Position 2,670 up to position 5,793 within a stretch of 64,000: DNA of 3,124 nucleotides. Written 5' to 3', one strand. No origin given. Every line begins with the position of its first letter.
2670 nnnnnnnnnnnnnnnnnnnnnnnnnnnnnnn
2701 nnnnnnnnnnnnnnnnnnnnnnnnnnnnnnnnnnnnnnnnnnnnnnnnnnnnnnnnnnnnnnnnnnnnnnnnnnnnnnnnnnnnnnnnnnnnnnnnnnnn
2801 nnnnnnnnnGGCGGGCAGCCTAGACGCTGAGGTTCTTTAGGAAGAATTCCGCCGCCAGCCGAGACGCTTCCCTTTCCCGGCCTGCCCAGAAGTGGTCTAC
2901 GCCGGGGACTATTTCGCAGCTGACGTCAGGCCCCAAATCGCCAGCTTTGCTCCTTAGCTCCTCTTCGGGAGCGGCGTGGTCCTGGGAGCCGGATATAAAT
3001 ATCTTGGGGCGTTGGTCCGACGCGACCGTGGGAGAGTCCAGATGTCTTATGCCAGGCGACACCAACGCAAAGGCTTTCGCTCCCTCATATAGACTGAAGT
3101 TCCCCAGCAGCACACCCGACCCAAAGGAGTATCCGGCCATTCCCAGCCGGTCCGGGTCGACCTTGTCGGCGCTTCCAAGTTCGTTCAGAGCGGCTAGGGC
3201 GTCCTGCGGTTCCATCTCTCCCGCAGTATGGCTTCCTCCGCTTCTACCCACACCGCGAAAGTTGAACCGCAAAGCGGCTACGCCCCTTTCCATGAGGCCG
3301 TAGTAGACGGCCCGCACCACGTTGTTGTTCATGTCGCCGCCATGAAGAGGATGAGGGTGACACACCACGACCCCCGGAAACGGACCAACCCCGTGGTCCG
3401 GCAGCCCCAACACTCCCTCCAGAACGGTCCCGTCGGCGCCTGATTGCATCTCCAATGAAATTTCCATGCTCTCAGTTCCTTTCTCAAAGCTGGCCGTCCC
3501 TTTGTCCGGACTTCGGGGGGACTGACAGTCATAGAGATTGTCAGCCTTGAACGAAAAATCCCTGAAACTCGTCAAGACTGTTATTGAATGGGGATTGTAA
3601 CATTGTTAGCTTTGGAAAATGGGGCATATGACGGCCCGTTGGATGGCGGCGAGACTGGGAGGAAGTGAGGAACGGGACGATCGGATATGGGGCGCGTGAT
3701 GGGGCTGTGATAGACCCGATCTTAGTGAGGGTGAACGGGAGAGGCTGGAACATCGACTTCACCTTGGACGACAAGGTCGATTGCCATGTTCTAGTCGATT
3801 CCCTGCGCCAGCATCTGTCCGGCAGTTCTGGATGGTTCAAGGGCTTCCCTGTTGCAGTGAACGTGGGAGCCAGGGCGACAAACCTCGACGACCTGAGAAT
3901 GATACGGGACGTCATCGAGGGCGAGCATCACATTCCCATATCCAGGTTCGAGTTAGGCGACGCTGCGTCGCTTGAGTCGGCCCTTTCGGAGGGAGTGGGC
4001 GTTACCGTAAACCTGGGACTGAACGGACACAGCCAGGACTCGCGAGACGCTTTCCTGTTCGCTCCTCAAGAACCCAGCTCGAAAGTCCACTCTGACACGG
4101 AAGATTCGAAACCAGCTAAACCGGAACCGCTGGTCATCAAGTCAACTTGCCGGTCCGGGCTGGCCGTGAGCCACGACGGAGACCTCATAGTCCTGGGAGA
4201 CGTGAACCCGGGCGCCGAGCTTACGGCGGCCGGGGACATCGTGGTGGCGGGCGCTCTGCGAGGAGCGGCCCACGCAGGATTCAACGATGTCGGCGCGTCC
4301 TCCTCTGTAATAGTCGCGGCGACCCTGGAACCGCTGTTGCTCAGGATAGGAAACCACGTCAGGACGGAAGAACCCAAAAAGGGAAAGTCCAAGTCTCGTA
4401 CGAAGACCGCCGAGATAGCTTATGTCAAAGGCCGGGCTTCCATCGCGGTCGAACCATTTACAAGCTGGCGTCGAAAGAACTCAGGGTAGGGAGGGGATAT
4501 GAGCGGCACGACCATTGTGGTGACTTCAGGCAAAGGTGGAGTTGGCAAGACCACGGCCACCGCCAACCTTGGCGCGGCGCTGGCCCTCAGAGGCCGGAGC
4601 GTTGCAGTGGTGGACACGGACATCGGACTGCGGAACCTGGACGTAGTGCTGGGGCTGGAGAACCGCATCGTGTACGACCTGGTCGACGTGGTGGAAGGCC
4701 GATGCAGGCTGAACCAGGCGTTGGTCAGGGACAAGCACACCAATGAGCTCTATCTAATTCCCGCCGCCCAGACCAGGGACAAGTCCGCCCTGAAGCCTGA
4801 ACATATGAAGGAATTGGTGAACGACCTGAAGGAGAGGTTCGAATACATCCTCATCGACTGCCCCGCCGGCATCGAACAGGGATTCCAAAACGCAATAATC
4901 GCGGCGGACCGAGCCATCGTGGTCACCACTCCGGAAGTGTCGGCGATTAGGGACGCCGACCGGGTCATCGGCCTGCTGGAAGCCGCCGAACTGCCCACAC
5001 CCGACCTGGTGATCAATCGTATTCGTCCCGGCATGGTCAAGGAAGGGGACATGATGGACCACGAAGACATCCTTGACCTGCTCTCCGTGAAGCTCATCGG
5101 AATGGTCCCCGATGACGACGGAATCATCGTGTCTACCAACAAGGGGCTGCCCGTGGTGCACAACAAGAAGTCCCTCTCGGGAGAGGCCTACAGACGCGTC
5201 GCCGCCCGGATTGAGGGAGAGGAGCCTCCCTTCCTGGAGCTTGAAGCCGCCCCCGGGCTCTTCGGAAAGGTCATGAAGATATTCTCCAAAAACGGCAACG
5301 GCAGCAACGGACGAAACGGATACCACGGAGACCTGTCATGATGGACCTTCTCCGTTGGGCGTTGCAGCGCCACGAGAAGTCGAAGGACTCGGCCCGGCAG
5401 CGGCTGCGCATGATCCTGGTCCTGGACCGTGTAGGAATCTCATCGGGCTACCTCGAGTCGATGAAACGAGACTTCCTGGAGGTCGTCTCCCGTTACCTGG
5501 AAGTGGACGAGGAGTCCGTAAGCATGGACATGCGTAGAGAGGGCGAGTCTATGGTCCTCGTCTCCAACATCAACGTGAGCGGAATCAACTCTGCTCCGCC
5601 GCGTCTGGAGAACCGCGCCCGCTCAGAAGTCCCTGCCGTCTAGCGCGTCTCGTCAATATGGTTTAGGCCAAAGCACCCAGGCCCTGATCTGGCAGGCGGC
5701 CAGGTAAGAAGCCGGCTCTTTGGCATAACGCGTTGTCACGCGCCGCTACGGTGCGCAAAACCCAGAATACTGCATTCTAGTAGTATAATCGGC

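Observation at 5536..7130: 1.4-kb insertion bracketed by a duplicated 3' end of minE; all repeat differences are synonymous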

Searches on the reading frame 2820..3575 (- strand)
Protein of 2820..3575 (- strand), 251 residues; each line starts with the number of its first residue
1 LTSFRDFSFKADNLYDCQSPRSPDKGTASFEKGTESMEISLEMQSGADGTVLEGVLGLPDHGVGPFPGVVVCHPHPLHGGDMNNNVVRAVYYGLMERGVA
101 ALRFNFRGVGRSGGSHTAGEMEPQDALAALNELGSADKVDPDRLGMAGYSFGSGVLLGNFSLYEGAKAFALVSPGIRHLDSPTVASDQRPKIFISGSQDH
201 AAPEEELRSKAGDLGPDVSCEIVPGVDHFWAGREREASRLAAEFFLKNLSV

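Call 64: search_protein_families(library=pfam, proteins=[window:2820-3575:-], max_evalue=0.001)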
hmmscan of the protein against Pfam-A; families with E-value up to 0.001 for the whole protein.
window:2820-3575:- (251 aa): 5 families
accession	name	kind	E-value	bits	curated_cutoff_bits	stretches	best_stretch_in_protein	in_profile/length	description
PF02129.25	Peptidase_S15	-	4.6e-05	23.7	23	1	48-155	1-108/262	X-Pro dipeptidyl-peptidase (S15 family)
PF01738.24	DLH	-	0.00016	21.8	21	1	124-236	79-194/217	Dienelactone hydrolase family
PF12697.13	Abhydrolase_6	-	0.00029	22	26.3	1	92-246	21-156/217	Alpha/beta hydrolase family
PF00326.27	Peptidase_S9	-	0.00036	20.5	22.6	0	94-152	10-74/213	Prolyl oligopeptidase family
PF00561.26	Abhydrolase_1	-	0.00048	20.3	25.8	0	78-174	7-102/245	alpha/beta hydrolase fold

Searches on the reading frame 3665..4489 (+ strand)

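Call 7: search_protein_families(library=pfam, proteins=[window:3665-4489:+], max_evalue=0.01)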
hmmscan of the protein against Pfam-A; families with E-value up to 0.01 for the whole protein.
window:3665-4489:+ (274 aa): 4 families
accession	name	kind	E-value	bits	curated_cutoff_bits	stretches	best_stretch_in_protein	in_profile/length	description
PF03775.22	MinC_C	-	7.4e-25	87.4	33.2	1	157-254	1-95/102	Septum formation inhibitor MinC, C-terminal domain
PF22642.1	MinC_N_1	-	7.1e-05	23.5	27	1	30-94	10-77/78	Cell-division inhibitor MinC, N-terminal domain-like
PF05209.18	MinC_N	-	0.00027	21.4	27.3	1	39-85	19-65/71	Septum formation inhibitor MinC, N-terminal domain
PF03961.19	FapA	-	0.0041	17.2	31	1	168-201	16-49/272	Flagellar Assembly Protein A beta solenoid domain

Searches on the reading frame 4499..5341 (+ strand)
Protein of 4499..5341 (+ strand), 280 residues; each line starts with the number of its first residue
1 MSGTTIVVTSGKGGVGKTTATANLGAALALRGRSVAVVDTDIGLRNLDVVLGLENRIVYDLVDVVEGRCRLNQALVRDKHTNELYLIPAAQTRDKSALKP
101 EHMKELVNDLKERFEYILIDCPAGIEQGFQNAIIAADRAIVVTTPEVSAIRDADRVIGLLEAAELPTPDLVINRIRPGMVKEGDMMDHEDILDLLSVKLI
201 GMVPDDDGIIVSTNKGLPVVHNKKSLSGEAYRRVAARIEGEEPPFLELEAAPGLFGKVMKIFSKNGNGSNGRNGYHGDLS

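Call 7: search_protein_families(library=pfam, proteins=[window:4499-5341:+], max_evalue=0.01)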
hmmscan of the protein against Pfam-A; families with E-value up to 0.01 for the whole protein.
window:4499-5341:+ (280 aa): 12 families
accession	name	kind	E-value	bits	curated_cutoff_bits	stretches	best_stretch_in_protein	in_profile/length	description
PF13614.12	AAA_31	-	1.7e-21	77.4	27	1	4-157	2-161/177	AAA domain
PF10609.15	ParA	-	3.9e-20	72.8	27.1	1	5-238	5-245/246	NUBPL iron-transfer P-loop NTPase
PF01656.29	CbiA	-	6e-20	71.9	25.4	1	6-219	1-125/125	CobQ/CobB/MinD/ParA nucleotide binding domain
PF09140.17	MipZ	-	3.4e-11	43.4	20.7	1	5-154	2-137/262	ATPase MipZ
PF06564.18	CBP_BcsQ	-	8e-11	42.3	21.3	1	6-178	4-174/234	Cellulose biosynthesis protein BcsQ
PF02374.21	ArsA_ATPase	-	3.1e-09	36.9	24.3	1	5-41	2-38/305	Anion-transporting ATPase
PF00142.24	Fer4_NifH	-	5.3e-07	29.8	25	1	8-41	4-37/271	4Fe-4S iron sulfur cluster binding proteins, NifH/frxC family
PF07015.17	VirC1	-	1.1e-05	25.4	24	1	6-41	4-39/231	VirC1 protein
PF13481.12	AAA_25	-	0.00074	19.6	27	1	6-120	35-150/195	AAA domain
PF03029.23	ATP_bind_1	-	0.0011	19.3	27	1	11-122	3-99/240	Conserved hypothetical ATP binding protein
PF16575.11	CLP1_P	-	0.0019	18.5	26.6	1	11-45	1-35/188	mRNA cleavage and polyadenylation factor CLP1 P-loop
PF13479.12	AAA_24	-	0.0084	16.4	27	0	7-55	5-45/195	AAA domain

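Call 49: find_encoding_contigs(protein=window:4499-5341:+, flank=6000, max_places=10)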
Protein window:4499-5341:+ (280 aa): 11 contigs read that carry it; 10 places shown.
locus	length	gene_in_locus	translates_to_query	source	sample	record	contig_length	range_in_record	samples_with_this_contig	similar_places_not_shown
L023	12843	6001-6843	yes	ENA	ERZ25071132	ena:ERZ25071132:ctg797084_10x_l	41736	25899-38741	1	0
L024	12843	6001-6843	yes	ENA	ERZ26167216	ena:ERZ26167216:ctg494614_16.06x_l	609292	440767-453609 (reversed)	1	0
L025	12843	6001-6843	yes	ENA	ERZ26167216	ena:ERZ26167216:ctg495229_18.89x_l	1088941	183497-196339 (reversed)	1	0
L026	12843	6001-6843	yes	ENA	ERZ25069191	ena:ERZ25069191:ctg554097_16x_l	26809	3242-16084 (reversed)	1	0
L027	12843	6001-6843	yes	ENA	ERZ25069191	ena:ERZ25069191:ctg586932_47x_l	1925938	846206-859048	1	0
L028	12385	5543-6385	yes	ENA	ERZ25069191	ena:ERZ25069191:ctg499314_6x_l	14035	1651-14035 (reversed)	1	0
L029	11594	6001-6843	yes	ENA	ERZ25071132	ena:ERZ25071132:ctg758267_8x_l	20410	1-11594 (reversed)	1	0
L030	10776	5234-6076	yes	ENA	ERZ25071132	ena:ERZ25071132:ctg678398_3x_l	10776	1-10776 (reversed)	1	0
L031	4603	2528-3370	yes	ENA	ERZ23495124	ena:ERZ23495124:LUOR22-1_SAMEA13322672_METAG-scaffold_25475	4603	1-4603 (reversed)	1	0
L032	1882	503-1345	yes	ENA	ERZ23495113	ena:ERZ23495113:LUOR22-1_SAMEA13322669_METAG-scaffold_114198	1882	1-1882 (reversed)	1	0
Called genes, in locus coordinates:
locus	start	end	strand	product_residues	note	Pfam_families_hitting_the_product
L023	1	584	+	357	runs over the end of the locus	PF01297:ZnuA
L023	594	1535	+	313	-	PF00005:ABC_tran, PF13304:AAA_21 (weak)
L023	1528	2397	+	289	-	PF00950:ABC-3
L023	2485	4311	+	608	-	PF01019:G_glu_transpept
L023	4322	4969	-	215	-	PF02129:Peptidase_S15 (faint)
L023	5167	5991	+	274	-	PF03775:MinC_C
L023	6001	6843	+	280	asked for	PF00142:Fer4_NifH (faint), PF01656:CbiA, PF02374:ArsA_ATPase (weak), PF06564:CBP_BcsQ, PF07015:VirC1 (faint), PF09140:MipZ, PF10609:ParA, PF13614:AAA_31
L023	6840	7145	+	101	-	PF03776:MinE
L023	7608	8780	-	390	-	PF00296:Bac_luciferase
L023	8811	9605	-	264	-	PF01135:PCMT, PF13489:Methyltransf_23, PF01209:Ubie_methyltran, PF05175:MTS, PF13847:Methyltransf_31, PF08241:Methyltransf_11, PF08242:Methyltransf_12, PF13649:Methyltransf_25, +1 more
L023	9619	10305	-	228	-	PF05163:DinB (faint), PF12867:DinB_2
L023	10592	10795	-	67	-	-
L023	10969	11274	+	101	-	PF01609:DDE_Tnp_1 (faint), PF13586:DDE_Tnp_1_2 (weak)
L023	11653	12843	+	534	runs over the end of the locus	PF02384:N6_Mtase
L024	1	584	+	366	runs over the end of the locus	PF01297:ZnuA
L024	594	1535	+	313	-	PF00005:ABC_tran, PF13304:AAA_21 (weak)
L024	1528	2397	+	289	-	PF00950:ABC-3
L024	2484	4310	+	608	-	PF01019:G_glu_transpept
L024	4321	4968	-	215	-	-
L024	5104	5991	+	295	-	PF03775:MinC_C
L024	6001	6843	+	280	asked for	PF00142:Fer4_NifH (faint), PF01656:CbiA, PF02374:ArsA_ATPase (weak), PF06564:CBP_BcsQ, PF07015:VirC1 (faint), PF09140:MipZ, PF10609:ParA, PF13614:AAA_31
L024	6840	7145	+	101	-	PF03776:MinE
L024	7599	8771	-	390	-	PF00296:Bac_luciferase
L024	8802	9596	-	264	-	PF01135:PCMT (weak), PF13489:Methyltransf_23, PF01209:Ubie_methyltran, PF05175:MTS, PF13847:Methyltransf_31, PF08241:Methyltransf_11, PF08242:Methyltransf_12, PF13649:Methyltransf_25, +1 more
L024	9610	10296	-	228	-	PF12867:DinB_2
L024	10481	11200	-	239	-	PF01936:NYN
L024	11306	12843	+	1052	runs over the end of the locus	PF02384:N6_Mtase, PF01170:UPF0020 (faint), PF07669:Eco57I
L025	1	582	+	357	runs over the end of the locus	PF01297:ZnuA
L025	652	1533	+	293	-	PF00005:ABC_tran, PF13304:AAA_21 (weak)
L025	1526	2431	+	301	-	PF00950:ABC-3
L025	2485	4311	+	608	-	PF01019:G_glu_transpept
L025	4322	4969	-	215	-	-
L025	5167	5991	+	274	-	PF03775:MinC_C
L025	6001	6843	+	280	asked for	PF00142:Fer4_NifH (faint), PF01656:CbiA, PF02374:ArsA_ATPase (weak), PF06564:CBP_BcsQ, PF07015:VirC1 (faint), PF09140:MipZ, PF10609:ParA, PF13614:AAA_31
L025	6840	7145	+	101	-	PF03776:MinE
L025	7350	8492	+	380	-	PF04313:HSDR_N (faint)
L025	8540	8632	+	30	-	-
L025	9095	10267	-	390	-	PF00296:Bac_luciferase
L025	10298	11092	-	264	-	PF01135:PCMT (weak), PF13489:Methyltransf_23, PF01209:Ubie_methyltran, PF05175:MTS, PF13847:Methyltransf_31, PF08241:Methyltransf_11, PF08242:Methyltransf_12, PF13649:Methyltransf_25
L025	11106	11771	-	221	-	PF12867:DinB_2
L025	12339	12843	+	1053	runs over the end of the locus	PF01170:UPF0020 (faint), PF02384:N6_Mtase, PF07669:Eco57I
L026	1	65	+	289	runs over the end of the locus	PF00950:ABC-3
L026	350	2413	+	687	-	PF00089:Trypsin, PF13365:Trypsin_2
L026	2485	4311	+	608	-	PF01019:G_glu_transpept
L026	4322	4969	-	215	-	-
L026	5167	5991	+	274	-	PF03775:MinC_C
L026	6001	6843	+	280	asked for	PF00142:Fer4_NifH (faint), PF01656:CbiA, PF02374:ArsA_ATPase (weak), PF06564:CBP_BcsQ, PF07015:VirC1 (faint), PF09140:MipZ, PF10609:ParA, PF13614:AAA_31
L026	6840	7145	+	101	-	PF03776:MinE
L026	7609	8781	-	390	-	PF00296:Bac_luciferase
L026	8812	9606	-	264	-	PF01135:PCMT, PF13489:Methyltransf_23, PF01209:Ubie_methyltran, PF05175:MTS, PF13847:Methyltransf_31, PF08241:Methyltransf_11, PF08242:Methyltransf_12, PF13649:Methyltransf_25, +1 more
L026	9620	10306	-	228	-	PF12867:DinB_2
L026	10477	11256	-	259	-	PF01609:DDE_Tnp_1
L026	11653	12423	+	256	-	-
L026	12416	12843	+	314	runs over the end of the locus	PF02384:N6_Mtase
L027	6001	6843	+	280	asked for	PF00142:Fer4_NifH (faint), PF01656:CbiA, PF02374:ArsA_ATPase (weak), PF06564:CBP_BcsQ, PF07015:VirC1 (faint), PF09140:MipZ, PF10609:ParA, PF13614:AAA_31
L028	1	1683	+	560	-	?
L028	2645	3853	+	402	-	PF01019:G_glu_transpept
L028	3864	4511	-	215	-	-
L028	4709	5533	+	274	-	PF03775:MinC_C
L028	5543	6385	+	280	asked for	PF00142:Fer4_NifH (faint), PF01656:CbiA, PF02374:ArsA_ATPase (weak), PF06564:CBP_BcsQ, PF07015:VirC1 (faint), PF09140:MipZ, PF10609:ParA, PF13614:AAA_31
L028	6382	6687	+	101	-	PF03776:MinE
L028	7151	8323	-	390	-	PF00296:Bac_luciferase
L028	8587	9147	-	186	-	PF13489:Methyltransf_23, PF01209:Ubie_methyltran, PF06325:PrmA (weak), PF05175:MTS, PF13847:Methyltransf_31, PF08241:Methyltransf_11, PF08242:Methyltransf_12, PF13649:Methyltransf_25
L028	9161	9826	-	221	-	PF12867:DinB_2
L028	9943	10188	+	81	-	-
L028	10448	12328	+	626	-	PF02384:N6_Mtase, PF01170:UPF0020 (faint)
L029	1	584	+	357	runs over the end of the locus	PF01297:ZnuA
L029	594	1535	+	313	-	PF00005:ABC_tran, PF13304:AAA_21 (weak)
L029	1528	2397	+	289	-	PF00950:ABC-3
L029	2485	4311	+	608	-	PF01019:G_glu_transpept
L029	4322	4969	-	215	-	-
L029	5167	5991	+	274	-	PF03775:MinC_C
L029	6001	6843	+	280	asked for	PF00142:Fer4_NifH (faint), PF01656:CbiA, PF02374:ArsA_ATPase (weak), PF06564:CBP_BcsQ, PF07015:VirC1 (faint), PF09140:MipZ, PF10609:ParA, PF13614:AAA_31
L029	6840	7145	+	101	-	PF03776:MinE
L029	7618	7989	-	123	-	-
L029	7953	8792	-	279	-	PF00296:Bac_luciferase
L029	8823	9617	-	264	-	PF01135:PCMT (weak), PF13489:Methyltransf_23, PF01209:Ubie_methyltran, PF05175:MTS, PF13847:Methyltransf_31, PF08241:Methyltransf_11, PF08242:Methyltransf_12, PF13649:Methyltransf_25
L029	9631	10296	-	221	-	PF12867:DinB_2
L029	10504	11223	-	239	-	PF01936:NYN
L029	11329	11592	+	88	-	?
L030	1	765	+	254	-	?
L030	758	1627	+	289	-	PF00950:ABC-3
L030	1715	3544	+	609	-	PF01019:G_glu_transpept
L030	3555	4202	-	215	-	-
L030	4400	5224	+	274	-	PF03775:MinC_C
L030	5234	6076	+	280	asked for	PF00142:Fer4_NifH (faint), PF01656:CbiA, PF02374:ArsA_ATPase (weak), PF06564:CBP_BcsQ, PF07015:VirC1 (faint), PF09140:MipZ, PF10609:ParA, PF13614:AAA_31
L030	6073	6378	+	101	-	PF03776:MinE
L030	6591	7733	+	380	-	PF04313:HSDR_N (faint)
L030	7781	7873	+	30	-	-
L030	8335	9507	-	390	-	PF00296:Bac_luciferase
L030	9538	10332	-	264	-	PF01135:PCMT (weak), PF13489:Methyltransf_23, PF01209:Ubie_methyltran, PF05175:MTS, PF13847:Methyltransf_31, PF08241:Methyltransf_11, PF08242:Methyltransf_12, PF13649:Methyltransf_25, +1 more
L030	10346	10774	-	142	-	?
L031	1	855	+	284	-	?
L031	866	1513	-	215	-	-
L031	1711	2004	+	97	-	-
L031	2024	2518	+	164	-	PF03775:MinC_C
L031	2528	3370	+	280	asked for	PF00142:Fer4_NifH (faint), PF01656:CbiA, PF02374:ArsA_ATPase (weak), PF06564:CBP_BcsQ, PF07015:VirC1 (faint), PF09140:MipZ, PF10609:ParA, PF13614:AAA_31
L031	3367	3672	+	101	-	PF03776:MinE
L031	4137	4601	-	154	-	?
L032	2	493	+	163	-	?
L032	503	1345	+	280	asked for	PF00142:Fer4_NifH (faint), PF01656:CbiA, PF02374:ArsA_ATPase (weak), PF06564:CBP_BcsQ, PF07015:VirC1 (faint), PF09140:MipZ, PF10609:ParA, PF13614:AAA_31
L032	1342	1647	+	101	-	PF03776:MinE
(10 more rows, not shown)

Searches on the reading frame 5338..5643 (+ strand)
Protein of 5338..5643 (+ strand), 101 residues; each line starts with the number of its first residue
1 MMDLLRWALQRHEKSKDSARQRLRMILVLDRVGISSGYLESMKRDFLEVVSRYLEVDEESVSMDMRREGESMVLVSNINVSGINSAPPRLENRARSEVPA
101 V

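Call 7: search_protein_families(library=pfam, proteins=[window:5338-5643:+], max_evalue=0.01)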
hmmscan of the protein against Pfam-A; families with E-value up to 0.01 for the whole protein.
window:5338-5643:+ (101 aa): 1 family
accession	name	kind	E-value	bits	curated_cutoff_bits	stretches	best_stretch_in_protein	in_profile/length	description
PF03776.19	MinE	-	1.1e-19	70.6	25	1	15-80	1-67/68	Septum formation topological specificity factor MinE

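Call 9: search_protein_families(library=ncbifam, proteins=[window:5338-5643:+], max_evalue=0.1)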
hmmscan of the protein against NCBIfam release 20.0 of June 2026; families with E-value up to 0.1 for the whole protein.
window:5338-5643:+ (101 aa): 3 families
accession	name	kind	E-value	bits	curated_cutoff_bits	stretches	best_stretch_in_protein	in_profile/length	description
TIGR01215.1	minE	equivalog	1.1e-19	70.1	49.3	1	2-80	1-79/81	cell division topological specificity factor MinE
NF001422.0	PRK00296.1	equivalog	1.5e-14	53.7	58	1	2-81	1-81/87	cell division topological specificity factor MinE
NF010595.0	PRK13989.1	equivalog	4.3e-11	42.8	108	1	2-80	1-81/85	cell division topological specificity factor MinE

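Call 10: find_encoding_contigs(protein=window:5338-5643:+, flank=6000, max_places=10)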
Protein window:5338-5643:+ (101 aa): no gene with exactly this product is on record in the collection.

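Call 13: find_related_loci(query=window:5338-5643:+, collection=genome_contigs, flank=6000)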
Query window:5338-5643:+ (101 aa) in genome_contigs; peptide patterns used: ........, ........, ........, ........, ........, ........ (x = any residue, [..] = any of these).
308 stretches matched a pattern; 4 encode a relative of the query (tblastn E <= 1e-3); 4 distinct loci.
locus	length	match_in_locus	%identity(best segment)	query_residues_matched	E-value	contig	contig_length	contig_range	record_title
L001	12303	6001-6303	96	1-101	3e-61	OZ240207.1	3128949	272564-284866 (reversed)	MAG: Dehalococcoidia bacterium isolate 3f106f04-5a50-46dd-94d3-5b382f65daaf genome assembly, chromosome: 1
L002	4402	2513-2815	94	1-101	4e-59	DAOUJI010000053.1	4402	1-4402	MAG TPA_asm: Dehalococcoidia bacterium isolate S32_258 k113_3225880, whole genome shotgun sequence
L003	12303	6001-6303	92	1-101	4e-59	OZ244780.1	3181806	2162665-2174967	MAG: Dehalococcoidia bacterium isolate 5f96cbe3-438d-44fc-9d38-e394ee4f63dc genome assembly, chromosome: 1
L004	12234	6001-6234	35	3-80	2e-12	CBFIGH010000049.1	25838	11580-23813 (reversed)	MAG: Cyanobium sp. isolate Co_bin_762_orig genome assembly, contig: Co_bin_762_orig_Co_c_000002178493, whole genome shot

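Call 47: search_protein_families(library=pfam, proteins=[L003:6861-7565:+, L003:10011-10319:-], max_evalue=0.01)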
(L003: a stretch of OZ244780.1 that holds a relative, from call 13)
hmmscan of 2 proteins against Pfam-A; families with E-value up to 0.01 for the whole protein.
L003:6861-7565:+ (234 aa): 0 families

L003:10011-10319:- (102 aa): 0 families
